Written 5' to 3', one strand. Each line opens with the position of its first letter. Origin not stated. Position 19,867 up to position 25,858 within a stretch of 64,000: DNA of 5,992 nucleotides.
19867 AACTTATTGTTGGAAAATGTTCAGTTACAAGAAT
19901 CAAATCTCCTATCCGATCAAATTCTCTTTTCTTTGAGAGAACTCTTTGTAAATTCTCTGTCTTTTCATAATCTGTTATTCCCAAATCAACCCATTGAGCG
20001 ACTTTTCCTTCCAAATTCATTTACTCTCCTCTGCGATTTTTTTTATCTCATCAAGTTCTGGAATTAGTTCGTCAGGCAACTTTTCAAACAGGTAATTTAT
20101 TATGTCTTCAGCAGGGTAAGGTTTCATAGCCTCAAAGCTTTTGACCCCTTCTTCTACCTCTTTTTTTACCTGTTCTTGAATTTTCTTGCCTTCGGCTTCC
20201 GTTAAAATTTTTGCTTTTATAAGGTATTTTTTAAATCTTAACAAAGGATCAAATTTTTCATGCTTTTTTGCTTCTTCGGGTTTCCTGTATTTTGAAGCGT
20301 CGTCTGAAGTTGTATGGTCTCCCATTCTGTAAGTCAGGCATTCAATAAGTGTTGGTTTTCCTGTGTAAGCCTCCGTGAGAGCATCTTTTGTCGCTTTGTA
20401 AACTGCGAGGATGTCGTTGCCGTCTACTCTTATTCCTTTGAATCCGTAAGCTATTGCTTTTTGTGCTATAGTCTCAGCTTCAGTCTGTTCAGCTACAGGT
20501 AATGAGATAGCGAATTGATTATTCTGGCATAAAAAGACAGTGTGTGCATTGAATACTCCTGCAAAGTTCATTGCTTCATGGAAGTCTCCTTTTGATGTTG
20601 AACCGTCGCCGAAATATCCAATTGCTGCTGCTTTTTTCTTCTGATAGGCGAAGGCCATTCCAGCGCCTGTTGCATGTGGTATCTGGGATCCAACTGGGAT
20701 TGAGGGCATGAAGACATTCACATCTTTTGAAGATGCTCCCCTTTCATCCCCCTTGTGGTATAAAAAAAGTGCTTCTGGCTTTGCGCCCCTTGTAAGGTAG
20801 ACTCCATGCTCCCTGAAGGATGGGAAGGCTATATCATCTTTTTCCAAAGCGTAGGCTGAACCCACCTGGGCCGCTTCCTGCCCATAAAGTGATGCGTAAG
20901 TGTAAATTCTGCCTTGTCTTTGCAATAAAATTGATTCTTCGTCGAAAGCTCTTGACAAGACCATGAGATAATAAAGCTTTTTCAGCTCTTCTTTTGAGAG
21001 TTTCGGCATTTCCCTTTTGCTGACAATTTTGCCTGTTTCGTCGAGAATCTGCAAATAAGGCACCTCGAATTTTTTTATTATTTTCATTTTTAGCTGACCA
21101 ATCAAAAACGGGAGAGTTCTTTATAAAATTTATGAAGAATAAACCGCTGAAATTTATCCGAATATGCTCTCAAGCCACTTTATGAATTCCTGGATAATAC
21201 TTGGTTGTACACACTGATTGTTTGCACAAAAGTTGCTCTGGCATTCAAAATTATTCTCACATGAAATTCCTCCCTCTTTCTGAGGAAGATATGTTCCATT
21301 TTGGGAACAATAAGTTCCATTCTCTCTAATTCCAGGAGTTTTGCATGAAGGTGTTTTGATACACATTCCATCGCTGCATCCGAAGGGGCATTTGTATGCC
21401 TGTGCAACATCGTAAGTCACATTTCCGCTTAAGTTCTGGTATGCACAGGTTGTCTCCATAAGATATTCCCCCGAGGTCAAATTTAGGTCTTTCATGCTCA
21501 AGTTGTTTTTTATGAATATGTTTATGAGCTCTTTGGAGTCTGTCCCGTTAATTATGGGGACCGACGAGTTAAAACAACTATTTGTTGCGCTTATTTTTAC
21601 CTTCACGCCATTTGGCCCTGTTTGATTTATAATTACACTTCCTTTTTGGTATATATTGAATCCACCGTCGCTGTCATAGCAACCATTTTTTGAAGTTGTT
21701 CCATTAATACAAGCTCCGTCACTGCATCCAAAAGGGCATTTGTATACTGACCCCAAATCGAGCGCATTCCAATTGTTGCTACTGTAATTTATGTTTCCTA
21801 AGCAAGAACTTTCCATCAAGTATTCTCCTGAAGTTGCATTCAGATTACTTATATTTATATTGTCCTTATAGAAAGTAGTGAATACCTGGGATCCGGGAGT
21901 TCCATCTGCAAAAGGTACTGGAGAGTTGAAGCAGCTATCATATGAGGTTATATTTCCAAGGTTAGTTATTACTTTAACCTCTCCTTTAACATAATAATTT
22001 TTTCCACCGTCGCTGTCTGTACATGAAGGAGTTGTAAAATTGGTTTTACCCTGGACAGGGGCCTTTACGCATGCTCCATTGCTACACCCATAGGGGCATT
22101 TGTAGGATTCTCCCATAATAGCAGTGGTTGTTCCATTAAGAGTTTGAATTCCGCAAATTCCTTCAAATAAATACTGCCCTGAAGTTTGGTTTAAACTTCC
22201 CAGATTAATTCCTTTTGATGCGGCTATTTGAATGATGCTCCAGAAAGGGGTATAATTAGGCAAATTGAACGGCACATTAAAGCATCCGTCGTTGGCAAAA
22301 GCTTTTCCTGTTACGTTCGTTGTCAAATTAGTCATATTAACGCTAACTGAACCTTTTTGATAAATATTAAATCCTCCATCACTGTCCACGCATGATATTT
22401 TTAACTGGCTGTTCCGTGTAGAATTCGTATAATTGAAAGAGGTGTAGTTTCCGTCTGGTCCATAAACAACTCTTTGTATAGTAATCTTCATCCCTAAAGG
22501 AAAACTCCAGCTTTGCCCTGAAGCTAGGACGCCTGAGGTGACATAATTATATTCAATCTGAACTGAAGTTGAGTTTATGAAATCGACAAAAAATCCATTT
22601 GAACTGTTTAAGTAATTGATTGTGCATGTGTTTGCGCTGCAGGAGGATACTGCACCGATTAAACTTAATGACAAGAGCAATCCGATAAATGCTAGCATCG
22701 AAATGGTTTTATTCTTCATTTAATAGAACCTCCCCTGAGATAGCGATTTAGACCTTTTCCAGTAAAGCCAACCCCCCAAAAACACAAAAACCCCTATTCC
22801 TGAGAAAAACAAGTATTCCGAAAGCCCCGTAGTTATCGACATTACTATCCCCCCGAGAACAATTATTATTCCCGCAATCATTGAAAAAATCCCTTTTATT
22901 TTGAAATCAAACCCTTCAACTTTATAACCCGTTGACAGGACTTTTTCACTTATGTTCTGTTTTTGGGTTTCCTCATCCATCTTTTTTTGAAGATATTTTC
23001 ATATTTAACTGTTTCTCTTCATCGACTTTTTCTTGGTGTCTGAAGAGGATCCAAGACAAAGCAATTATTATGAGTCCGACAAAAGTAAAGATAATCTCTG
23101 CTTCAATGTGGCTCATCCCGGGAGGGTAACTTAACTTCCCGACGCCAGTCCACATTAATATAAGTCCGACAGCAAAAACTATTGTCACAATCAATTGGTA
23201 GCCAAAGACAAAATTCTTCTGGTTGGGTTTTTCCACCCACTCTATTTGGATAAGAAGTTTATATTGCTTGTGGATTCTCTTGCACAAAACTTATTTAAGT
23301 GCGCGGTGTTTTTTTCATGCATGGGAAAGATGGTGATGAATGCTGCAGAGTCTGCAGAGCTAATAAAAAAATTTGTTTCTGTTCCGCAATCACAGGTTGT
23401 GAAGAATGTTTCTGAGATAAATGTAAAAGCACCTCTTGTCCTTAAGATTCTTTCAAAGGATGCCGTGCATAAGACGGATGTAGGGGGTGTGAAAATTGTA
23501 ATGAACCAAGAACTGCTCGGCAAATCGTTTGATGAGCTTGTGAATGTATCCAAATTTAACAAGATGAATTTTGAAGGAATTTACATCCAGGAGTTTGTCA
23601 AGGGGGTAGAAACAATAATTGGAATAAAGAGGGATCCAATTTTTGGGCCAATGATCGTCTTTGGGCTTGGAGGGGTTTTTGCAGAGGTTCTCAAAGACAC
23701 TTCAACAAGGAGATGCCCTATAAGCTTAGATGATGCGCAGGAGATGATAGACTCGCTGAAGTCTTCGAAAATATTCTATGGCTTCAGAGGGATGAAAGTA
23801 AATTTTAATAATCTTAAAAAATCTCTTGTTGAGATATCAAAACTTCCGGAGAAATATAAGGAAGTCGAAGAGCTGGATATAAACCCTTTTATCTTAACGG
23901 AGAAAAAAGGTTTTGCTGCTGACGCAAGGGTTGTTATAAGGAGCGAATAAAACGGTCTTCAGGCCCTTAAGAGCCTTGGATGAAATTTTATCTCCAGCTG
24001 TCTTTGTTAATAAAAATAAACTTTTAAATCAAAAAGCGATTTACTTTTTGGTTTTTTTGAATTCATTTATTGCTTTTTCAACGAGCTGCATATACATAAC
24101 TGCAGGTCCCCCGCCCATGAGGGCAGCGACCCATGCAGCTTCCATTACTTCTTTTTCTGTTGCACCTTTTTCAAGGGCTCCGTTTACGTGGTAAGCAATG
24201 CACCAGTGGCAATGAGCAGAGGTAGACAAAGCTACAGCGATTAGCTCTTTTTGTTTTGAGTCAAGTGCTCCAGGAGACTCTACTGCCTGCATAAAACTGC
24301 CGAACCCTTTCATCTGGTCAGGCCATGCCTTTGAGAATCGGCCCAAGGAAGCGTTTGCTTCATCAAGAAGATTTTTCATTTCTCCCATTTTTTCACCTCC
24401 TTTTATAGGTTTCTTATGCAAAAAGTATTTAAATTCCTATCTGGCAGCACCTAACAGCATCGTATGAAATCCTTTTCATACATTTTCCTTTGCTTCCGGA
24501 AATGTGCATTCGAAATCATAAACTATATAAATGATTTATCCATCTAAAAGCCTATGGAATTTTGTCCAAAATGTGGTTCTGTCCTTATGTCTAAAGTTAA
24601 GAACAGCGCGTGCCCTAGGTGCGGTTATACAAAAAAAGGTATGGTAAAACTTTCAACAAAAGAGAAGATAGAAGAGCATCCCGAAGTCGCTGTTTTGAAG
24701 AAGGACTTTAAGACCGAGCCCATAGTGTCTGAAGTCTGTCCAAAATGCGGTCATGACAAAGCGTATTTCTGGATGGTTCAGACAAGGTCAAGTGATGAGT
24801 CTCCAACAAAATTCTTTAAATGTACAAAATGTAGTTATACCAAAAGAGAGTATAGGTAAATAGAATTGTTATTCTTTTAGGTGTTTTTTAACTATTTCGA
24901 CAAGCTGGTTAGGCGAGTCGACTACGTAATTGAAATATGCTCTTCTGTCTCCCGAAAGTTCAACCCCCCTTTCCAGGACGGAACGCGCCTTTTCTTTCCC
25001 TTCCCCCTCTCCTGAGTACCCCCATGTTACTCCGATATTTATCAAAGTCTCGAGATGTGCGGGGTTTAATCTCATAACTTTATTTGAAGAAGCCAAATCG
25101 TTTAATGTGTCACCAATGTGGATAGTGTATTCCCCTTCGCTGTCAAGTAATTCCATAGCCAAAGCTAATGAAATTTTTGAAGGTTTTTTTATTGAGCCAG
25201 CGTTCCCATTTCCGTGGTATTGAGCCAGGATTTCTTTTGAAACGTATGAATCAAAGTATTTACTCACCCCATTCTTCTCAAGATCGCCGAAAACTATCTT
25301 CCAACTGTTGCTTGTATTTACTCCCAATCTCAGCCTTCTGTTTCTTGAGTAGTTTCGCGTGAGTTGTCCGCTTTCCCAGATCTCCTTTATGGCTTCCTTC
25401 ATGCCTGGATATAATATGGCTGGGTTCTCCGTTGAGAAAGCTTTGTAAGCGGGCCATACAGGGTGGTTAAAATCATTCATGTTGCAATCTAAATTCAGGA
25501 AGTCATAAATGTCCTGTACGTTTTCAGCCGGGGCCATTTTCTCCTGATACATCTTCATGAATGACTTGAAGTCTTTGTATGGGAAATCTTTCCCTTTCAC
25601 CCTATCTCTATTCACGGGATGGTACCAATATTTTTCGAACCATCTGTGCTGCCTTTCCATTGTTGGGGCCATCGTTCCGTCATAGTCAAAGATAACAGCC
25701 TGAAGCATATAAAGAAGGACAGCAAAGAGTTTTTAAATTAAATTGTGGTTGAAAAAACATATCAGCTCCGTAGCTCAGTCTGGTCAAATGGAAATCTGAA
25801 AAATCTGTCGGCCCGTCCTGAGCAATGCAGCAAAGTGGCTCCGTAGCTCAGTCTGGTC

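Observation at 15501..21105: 2-oxoacid dehydrogenase operon with lipB inserted between E1alpha and E1beta and an ACD alpha subunit as the last gene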

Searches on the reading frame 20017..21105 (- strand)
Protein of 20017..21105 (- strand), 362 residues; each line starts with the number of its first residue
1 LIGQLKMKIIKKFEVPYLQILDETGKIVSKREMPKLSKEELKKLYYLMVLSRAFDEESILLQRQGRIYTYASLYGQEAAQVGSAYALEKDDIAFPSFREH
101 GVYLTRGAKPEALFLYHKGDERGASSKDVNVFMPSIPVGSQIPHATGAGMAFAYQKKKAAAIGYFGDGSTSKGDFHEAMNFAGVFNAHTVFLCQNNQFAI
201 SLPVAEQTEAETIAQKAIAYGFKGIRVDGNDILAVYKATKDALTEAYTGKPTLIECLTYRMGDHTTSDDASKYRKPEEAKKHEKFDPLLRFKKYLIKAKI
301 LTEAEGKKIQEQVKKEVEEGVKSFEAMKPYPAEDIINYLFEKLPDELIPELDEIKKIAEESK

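Call 3: search_protein_families(library=pfam, proteins=[window:20017-21105:-])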
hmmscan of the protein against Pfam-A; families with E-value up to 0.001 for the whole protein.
window:20017-21105:- (362 aa): 3 families
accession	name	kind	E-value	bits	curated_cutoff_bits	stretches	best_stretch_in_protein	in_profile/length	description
PF00676.26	E1_dh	-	3.1e-86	289.5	22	1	47-328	3-295/300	Dehydrogenase E1 component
PF00456.26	Transketolase_N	-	7.5e-07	28.9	22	1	165-342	151-332/334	Transketolase, thiamine diphosphate binding domain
PF13292.11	DXP_synthase_N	-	8.7e-05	22.3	21.2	1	141-207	116-182/274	1-deoxy-D-xylulose-5-phosphate synthase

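Call 4: search_protein_families(library=ncbifam, proteins=[window:20017-21105:-])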
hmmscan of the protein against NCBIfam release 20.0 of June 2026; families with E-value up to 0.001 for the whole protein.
window:20017-21105:- (362 aa): 6 families
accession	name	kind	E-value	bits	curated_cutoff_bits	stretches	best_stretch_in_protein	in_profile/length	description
TIGR03181.1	PDH_E1_alph_x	equivalog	1.9e-132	441.3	411.35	1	17-349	2-336/341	pyruvate dehydrogenase (acetyl-transferring) E1 component subunit alpha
TIGR03182.1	PDH_E1_alph_y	equivalog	2.7e-62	210.5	393.85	1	38-339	1-313/315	pyruvate dehydrogenase (acetyl-transferring) E1 component subunit alpha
NF004559.0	PRK05899.2-5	equivalog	9.3e-12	44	488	1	142-260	132-249/627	transketolase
NF004556.0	PRK05899.2-2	equivalog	3.7e-07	28.8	575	1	145-263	132-248/639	transketolase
NF006914.0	PRK09404.1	equivalog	0.00012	20.5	764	1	188-326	374-513/919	2-oxoglutarate dehydrogenase E1 component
TIGR00204.1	dxs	equivalog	0.00014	20.5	465.95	1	146-206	119-181/616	1-deoxy-D-xylulose-5-phosphate synthase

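Call 39: search_solved_structures(query=window:20017-21087:-, max_evalue=1e-10)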
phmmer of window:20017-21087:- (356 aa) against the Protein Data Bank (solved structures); distinct sequences matched with E-value up to 1e-10: 28.
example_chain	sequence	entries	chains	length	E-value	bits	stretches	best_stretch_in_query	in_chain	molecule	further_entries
1w85_A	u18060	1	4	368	4e-83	282.5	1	8-350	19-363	PYRUVATE DEHYDROGENASE E1 COMPONENT, ALPHA SUBUNIT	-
3duf_A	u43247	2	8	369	4.1e-83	282.5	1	8-350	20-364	Pyruvate dehydrogenase E1 component subunit alpha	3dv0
3dva_A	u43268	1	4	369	2.1e-82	280.1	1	8-350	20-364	Pyruvate dehydrogenase E1 component subunit alpha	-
1w88_A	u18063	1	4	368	4.9e-82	278.9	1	8-350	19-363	PYRUVATE DEHYDROGENASE E1 COMPONENT, ALPHA SUBUNIT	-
1dtw_A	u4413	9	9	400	4.3e-61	210.1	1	9-344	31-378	BRANCHED-CHAIN ALPHA-KETO ACID DEHYDROGENASE ALPHA SUBUNIT | 2-OXOISOVALERATE DEHYDROGENASE ALPHA SUBUNIT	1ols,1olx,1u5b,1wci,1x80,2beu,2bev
2j9f_A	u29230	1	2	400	5.8e-61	209.7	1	9-344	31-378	2-OXOISOVALERATE DEHYDROGENASE ALPHA SUBUNIT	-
1x7y_A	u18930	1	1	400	5.9e-61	209.6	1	9-344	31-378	2-oxoisovalerate dehydrogenase alpha subunit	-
2bff_A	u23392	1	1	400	7.8e-61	209.2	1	9-344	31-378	2-OXOISOVALERATE DEHYDROGENASE ALPHA SUBUNIT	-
1x7w_A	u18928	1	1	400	8.1e-61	209.2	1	9-344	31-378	2-oxoisovalerate dehydrogenase alpha subunit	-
1x7z_A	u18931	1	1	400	8.1e-61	209.2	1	9-344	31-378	2-oxoisovalerate dehydrogenase alpha subunit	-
1x7x_A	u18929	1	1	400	8.1e-61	209.2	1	9-344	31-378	2-oxoisovalerate dehydrogenase alpha subunit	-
2bfe_A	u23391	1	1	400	5.6e-60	206.4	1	9-344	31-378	2-OXOISOVALERATE DEHYDROGENASE ALPHA SUBUNIT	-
1olu_A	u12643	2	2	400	1e-59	205.5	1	9-344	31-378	2-OXOISOVALERATE DEHYDROGENASE ALPHA SUBUNIT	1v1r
2bfc_A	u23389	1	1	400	1.4e-59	205.1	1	9-344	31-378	2-OXOISOVALERATE DEHYDROGENASE ALPHA SUBUNIT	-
2bfb_A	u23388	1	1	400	2.7e-59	204.2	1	9-344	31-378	2-OXOISOVALERATE DEHYDROGENASE ALPHA SUBUNIT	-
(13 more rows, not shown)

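Call 70: find_homologous_proteins(query=window:20017-21087:-, max_evalue=1e-40)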
Query window:20017-21087:- (356 aa): 7986 proteins with E <= 1e-40 among 8000 candidates; the best 120 are listed.
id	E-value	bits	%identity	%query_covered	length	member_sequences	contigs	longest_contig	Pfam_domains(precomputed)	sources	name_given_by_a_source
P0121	1.7e-227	772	100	98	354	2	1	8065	PF00676.26,PF00456.27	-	-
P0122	7.5e-200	681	85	100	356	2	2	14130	PF00676.26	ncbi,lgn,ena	-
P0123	1.2e-187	641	80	99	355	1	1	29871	PF00676.26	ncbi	-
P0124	1.2e-169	582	74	98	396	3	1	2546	PF13292.12,PF00676.26,PF00456.27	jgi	-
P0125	1.6e-167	575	72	98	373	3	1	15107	PF13292.12,PF00676.26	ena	-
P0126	1.9e-167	575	71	100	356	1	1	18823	PF13292.12,PF00676.26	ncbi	-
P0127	3.2e-165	567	69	100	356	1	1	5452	PF00676.26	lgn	-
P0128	3.0e-154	531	67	98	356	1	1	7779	PF13292.12,PF00676.26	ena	-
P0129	3.5e-144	498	80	76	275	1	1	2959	PF00676.26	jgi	jgi:pyruvate dehydrogenase E1 component alpha subunit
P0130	8.2e-127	441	59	99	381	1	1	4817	PF02775.27,PF00676.26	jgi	-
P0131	1.2e-126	440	59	97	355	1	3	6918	PF13292.12,PF00676.26,PF00456.27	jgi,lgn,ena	-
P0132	1.5e-126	440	59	98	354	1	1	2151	PF02775.27,PF13292.12,PF00676.26,PF00456.27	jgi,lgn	-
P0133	1.9e-126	440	58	97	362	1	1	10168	PF13292.12,PF00676.26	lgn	-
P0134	1.0e-125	437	57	99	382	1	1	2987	PF02775.27,PF13292.12,PF00676.26,PF00456.27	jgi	jgi:pyruvate dehydrogenase E1 component alpha subunit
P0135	4.9e-125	435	58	98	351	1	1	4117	PF02775.27,PF13292.12,PF00676.26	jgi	-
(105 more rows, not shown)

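Call 72: find_encoding_contigs(protein=P0123, flank=10000, max_places=2)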
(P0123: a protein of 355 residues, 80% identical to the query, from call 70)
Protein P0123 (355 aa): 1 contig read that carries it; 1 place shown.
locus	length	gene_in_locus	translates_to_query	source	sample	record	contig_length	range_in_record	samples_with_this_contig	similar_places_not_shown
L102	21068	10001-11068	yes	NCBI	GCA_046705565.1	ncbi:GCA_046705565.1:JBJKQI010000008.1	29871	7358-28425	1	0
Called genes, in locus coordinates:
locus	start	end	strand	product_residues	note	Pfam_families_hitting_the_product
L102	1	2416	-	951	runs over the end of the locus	PF00133:tRNA-synt_1, PF01406:tRNA-synt_1e (faint), PF09334:tRNA-synt_1g, PF08264:Anticodon_1, PF19302:DUF5915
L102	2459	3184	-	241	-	PF00590:TP_methylase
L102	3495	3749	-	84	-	-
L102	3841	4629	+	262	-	PF04414:tRNA_deacylase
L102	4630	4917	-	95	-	-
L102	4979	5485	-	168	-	PF01928:CYTH (weak)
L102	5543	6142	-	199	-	PF00149:Metallophos, PF12850:Metallophos_2, PF14582:Metallophos_3 (faint)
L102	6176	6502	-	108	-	-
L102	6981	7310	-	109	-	-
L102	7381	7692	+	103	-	-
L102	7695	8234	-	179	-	-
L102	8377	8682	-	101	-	PF02150:Zn_ribbon_RPB9 (weak), PF07282:Cas12f1-like_TNB (faint), PF12760:Zn_ribbon_IS1595 (faint), PF13248:Zn_ribbon_3 (faint), PF21349:RUBY_RBDX (faint), PF01096:Zn_ribbon_TFIIS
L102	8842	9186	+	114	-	PF02627:CMD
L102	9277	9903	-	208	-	PF13549:ATP-grasp_5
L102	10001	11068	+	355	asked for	PF00676:E1_dh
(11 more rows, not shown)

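Call 73: find_encoding_contigs(protein=P0122, flank=10000, max_places=2)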
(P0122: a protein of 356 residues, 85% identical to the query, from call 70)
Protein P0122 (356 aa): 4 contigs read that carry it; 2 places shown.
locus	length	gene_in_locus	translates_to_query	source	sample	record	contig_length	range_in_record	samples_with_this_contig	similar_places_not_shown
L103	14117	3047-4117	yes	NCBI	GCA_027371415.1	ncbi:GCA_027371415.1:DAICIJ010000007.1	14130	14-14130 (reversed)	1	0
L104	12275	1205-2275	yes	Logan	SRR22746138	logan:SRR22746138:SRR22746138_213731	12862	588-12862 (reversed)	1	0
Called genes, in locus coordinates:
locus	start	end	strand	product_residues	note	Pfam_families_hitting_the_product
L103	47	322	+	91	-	-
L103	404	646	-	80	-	PF01096:Zn_ribbon_TFIIS (weak)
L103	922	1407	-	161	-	PF24963:DUF7768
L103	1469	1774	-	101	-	PF02150:Zn_ribbon_RPB9 (weak), PF07282:Cas12f1-like_TNB (faint), PF12760:Zn_ribbon_IS1595 (faint), PF21349:RUBY_RBDX (faint), PF01096:Zn_ribbon_TFIIS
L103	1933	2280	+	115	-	PF02627:CMD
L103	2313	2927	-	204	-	PF13549:ATP-grasp_5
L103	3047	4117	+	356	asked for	PF00676:E1_dh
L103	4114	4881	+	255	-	PF21948:LplA-B_cat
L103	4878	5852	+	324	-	PF02779:Transket_pyr, PF02780:Transketolase_C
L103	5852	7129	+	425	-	PF00364:Biotin_lipoyl, PF25917:BSH_RND (faint), PF25984:BSH_YknX (faint), PF25997:BSH_YhbJ, PF02817:E3_binding, PF00198:2-oxoacid_dh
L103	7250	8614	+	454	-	PF02629:CoA_binding, PF13380:CoA_binding_2, PF13607:Succ_CoA_lig, PF00549:Ligase_CoA (faint), PF19045:Ligase_CoA_2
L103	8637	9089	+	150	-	-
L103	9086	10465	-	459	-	PF01134:GIDA, PF03486:HI0933_like (faint), PF05834:Lycopene_cycl (faint), PF07992:Pyr_redox_2, PF13738:Pyr_redox_3, PF00070:Pyr_redox, PF02852:Pyr_redox_dim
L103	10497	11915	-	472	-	PF00033:Cytochrome_B, PF13631:Cytochrom_B_N_2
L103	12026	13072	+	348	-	PF06690:HcgC (faint), PF07992:Pyr_redox_2, PF13434:Lys_Orn_oxgnase (faint), PF13738:Pyr_redox_3, PF00070:Pyr_redox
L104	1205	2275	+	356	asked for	PF00676:E1_dh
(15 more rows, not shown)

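Call 74: find_encoding_contigs(protein=P0125, flank=10000, max_places=2)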
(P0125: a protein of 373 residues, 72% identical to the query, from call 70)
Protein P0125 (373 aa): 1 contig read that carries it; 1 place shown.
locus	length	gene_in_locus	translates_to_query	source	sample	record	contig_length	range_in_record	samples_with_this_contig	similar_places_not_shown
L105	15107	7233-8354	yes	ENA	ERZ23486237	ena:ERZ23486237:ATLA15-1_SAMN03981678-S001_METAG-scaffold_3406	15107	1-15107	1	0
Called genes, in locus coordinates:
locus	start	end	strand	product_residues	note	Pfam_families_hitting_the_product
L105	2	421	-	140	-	?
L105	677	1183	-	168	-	PF09900:DUF2127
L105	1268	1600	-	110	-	-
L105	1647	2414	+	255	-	PF00149:Metallophos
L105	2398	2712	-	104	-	-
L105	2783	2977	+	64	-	-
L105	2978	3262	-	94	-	-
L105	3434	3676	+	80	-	PF01096:Zn_ribbon_TFIIS (faint)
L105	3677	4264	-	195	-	PF09335:VTT_dom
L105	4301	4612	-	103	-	PF02150:Zn_ribbon_RPB9 (weak), PF01096:Zn_ribbon_TFIIS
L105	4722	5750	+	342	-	PF01266:DAO (faint), PF07992:Pyr_redox_2, PF13738:Pyr_redox_3, PF00070:Pyr_redox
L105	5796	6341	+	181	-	-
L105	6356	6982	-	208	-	PF13549:ATP-grasp_5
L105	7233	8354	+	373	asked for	PF00676:E1_dh, PF13292:DXP_synthase_N (weak)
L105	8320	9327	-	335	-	PF21948:LplA-B_cat, PF03099:BPL_LplA_LipB, PF10437:Lip_prot_lig_C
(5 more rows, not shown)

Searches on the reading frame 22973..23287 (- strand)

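Call 83: search_protein_families(library=pfam, max_evalue=0.01, proteins=[window:22973-23287:-])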
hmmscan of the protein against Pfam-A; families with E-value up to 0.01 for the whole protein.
window:22973-23287:- (104 aa): 4 families
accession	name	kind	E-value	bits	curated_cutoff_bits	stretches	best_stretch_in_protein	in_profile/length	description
PF01545.26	Cation_efflux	-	0.0017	18.6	26.6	1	18-87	51-129/198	Cation efflux family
PF01284.28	MARVEL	-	0.0053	17.2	32.8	1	19-80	68-134/135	Membrane-associating domain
PF20712.2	CyanoTRADDas_TM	-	0.0081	16.7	24.3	0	36-88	15-64/68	Cyanobacterial TRADD-N associated 2-Transmembrane domain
PF12351.13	Fig1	-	0.0091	16.4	25.3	0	13-81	63-136/188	Ca2+ regulator and membrane fusion protein Fig1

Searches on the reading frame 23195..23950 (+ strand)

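Call 3: search_protein_families(library=pfam, proteins=[window:23195-23950:+])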
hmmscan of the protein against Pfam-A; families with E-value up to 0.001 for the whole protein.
window:23195-23950:+ (251 aa): 1 family
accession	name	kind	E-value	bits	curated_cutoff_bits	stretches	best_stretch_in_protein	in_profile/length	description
PF13549.11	ATP-grasp_5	-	3.6e-50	170.8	27.6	1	47-248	9-221/221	ATP-grasp domain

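Call 4: search_protein_families(library=ncbifam, proteins=[window:23195-23950:+])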
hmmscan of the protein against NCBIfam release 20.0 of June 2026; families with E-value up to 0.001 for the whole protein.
window:23195-23950:+ (251 aa): 3 families
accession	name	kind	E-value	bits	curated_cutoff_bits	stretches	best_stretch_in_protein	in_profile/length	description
NF045492.1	HydPropCoALig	equivalog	1.9e-39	135.6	1300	1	55-250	26-231/700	3-hydroxypropionate--CoA ligase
NF045493.1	HydDutCoALig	equivalog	6.9e-37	127.4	1300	1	62-239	500-688/698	4-hydroxybutyrate--CoA ligase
NF045494.1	AcCoALig_Archglob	equivalog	4.3e-34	117.9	1200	1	66-248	29-205/665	acetate--CoA ligase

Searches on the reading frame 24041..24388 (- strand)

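Call 83: search_protein_families(library=pfam, max_evalue=0.01, proteins=[window:24041-24388:-])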
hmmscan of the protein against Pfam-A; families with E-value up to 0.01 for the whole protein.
window:24041-24388:- (115 aa): 1 family
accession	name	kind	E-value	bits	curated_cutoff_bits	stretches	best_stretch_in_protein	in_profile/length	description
PF02627.25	CMD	-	1.2e-21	77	23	1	23-99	1-77/84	Carboxymuconolactone decarboxylase family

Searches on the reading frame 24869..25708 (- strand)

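Call 83: search_protein_families(library=pfam, max_evalue=0.01, proteins=[window:24869-25708:-])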
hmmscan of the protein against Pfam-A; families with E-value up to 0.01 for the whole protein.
window:24869-25708:- (279 aa): 4 families
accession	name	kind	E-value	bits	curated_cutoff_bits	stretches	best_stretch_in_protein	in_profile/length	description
PF00702.32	Hydrolase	-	2.5e-11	44.8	26.4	1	3-207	2-186/191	haloacid dehalogenase-like hydrolase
PF13419.12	HAD_2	-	8.4e-10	39.5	23.8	1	5-210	1-170/178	Haloacid dehalogenase-like hydrolase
PF12710.13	HAD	-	0.00033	21.6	27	0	5-108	1-95/189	haloacid dehalogenase-like hydrolase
PF12163.13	HobA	-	0.0029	17.6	27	1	16-74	49-106/180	DNA replication regulator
